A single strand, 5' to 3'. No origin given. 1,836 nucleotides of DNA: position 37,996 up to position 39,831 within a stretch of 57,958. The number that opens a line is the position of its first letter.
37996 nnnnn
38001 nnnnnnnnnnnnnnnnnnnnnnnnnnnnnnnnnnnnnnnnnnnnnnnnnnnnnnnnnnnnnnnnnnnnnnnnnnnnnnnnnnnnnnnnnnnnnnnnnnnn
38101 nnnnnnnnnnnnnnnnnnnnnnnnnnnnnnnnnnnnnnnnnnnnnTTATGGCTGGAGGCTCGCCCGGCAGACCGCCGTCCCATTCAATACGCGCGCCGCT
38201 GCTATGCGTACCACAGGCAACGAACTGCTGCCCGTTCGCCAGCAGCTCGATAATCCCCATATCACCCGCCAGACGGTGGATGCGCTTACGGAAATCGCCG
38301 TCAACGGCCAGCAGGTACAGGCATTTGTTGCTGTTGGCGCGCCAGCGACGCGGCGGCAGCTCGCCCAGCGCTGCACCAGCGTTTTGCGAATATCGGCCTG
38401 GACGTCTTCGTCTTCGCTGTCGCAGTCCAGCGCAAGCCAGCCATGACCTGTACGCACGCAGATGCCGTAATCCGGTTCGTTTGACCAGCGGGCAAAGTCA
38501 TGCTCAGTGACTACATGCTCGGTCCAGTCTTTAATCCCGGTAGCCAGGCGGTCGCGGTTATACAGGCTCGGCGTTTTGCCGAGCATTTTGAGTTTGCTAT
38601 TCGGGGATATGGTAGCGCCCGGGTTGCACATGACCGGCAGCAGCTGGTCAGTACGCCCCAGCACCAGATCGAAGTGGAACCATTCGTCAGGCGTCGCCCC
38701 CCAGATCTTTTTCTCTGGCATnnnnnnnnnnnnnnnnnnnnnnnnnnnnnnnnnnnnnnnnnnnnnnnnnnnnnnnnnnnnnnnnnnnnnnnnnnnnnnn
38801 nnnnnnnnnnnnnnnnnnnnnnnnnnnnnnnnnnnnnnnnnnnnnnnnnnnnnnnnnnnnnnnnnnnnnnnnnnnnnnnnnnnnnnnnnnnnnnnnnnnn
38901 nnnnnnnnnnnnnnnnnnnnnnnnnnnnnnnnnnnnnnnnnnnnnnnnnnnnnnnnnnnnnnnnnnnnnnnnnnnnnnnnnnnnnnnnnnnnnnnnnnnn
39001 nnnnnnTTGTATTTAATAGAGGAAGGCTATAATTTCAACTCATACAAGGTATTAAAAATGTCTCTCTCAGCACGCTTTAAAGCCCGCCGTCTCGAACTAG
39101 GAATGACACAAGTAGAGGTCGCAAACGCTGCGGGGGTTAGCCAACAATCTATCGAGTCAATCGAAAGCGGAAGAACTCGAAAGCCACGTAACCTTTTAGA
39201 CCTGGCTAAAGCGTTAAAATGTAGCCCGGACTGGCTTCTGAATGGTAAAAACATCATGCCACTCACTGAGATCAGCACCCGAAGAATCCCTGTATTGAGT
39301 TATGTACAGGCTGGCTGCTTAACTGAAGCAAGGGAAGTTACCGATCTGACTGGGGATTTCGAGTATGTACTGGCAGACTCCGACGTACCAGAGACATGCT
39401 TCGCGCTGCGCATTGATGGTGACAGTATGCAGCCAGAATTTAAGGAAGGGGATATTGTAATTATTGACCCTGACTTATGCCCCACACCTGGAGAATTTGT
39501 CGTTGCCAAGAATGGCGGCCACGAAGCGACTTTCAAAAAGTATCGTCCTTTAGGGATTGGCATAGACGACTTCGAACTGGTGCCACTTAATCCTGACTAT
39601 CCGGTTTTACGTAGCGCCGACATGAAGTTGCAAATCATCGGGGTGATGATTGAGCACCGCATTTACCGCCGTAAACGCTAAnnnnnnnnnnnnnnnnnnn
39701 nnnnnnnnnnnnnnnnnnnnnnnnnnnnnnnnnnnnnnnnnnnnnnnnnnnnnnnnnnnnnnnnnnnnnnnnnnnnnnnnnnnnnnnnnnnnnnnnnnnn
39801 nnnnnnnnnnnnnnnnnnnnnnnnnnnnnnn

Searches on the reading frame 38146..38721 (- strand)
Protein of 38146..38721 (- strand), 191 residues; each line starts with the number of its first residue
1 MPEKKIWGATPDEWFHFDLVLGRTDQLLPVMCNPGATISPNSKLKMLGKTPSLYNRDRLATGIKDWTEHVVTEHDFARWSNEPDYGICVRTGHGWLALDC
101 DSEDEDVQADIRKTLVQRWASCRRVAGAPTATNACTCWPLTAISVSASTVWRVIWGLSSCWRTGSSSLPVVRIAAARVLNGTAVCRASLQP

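Call 5: search_protein_families(library=pfam, proteins=[window:38146-38721:-])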
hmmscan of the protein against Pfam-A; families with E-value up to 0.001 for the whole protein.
window:38146-38721:- (191 aa): 1 family
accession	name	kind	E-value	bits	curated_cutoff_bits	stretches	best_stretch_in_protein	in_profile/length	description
PF09250.16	Prim-Pol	-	0.00082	20.3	22.8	0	49-110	19-68/158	Bifunctional DNA primase/polymerase, N-terminal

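Call 14: search_protein_families(library=phrogs, proteins=[window:38146-38721:-])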
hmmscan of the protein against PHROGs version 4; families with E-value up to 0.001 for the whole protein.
window:38146-38721:- (191 aa): 1 family
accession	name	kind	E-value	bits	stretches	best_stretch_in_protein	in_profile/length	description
phrog_1156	-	DNA, RNA and nucleotide metabolism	1.3e-10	41.5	1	6-114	4-97/855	DNA primase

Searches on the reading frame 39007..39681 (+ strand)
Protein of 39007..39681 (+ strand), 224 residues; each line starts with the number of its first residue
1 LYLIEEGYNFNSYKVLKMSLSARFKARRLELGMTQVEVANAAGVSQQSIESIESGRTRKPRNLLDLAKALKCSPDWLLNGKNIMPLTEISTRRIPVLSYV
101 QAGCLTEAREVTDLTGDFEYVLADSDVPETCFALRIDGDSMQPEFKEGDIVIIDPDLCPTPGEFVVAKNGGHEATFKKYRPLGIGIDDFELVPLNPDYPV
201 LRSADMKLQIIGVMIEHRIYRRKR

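Call 14: search_protein_families(library=phrogs, proteins=[window:39007-39681:+])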
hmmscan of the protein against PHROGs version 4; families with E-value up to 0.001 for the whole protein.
window:39007-39681:+ (224 aa): 16 families
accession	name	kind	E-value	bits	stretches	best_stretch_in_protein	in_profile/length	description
phrog_4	-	transcription regulation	2.6e-51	175.9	1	16-224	133-342/400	transcriptional repressor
phrog_8558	-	unknown function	4e-29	102.2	1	116-224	7-114/114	-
phrog_8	-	transcription regulation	3.7e-16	60.5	1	15-86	72-224/346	transcriptional regulator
phrog_3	-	transcription regulation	2.4e-13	51.6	1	14-84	83-154/430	transcriptional repressor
phrog_2328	-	transcription regulation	9.7e-11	42.6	1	18-82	14-79/128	transcriptional repressor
phrog_7241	-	transcription regulation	2.6e-10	41.4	1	23-78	65-121/122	transcriptional regulator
phrog_811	-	DNA, RNA and nucleotide metabolism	2.2e-09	38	1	91-215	9-129/140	UmuD-like protein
phrog_5823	-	transcription regulation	9e-08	32.7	1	17-83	4-72/404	transcriptional regulator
phrog_2439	-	transcription regulation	4.6e-07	30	1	22-86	10-74/367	transcriptional regulator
phrog_4836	-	transcription regulation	1.6e-06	28.8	1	15-85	71-142/194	CII-like regulator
phrog_2967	-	transcription regulation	2e-06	28.5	1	18-85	9-77/225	transcriptional regulator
phrog_6831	-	transcription regulation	5.5e-06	27.3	1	30-61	16-47/68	transcriptional regulator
phrog_6223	-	transcription regulation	7.6e-06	26.9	1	20-60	7-45/73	transcriptional repressor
phrog_1373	-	transcription regulation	0.00014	22.9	1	24-57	68-101/166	transcriptional regulator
phrog_955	-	DNA, RNA and nucleotide metabolism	0.00056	20.7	1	20-70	25-75/142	HTH DNA binding protein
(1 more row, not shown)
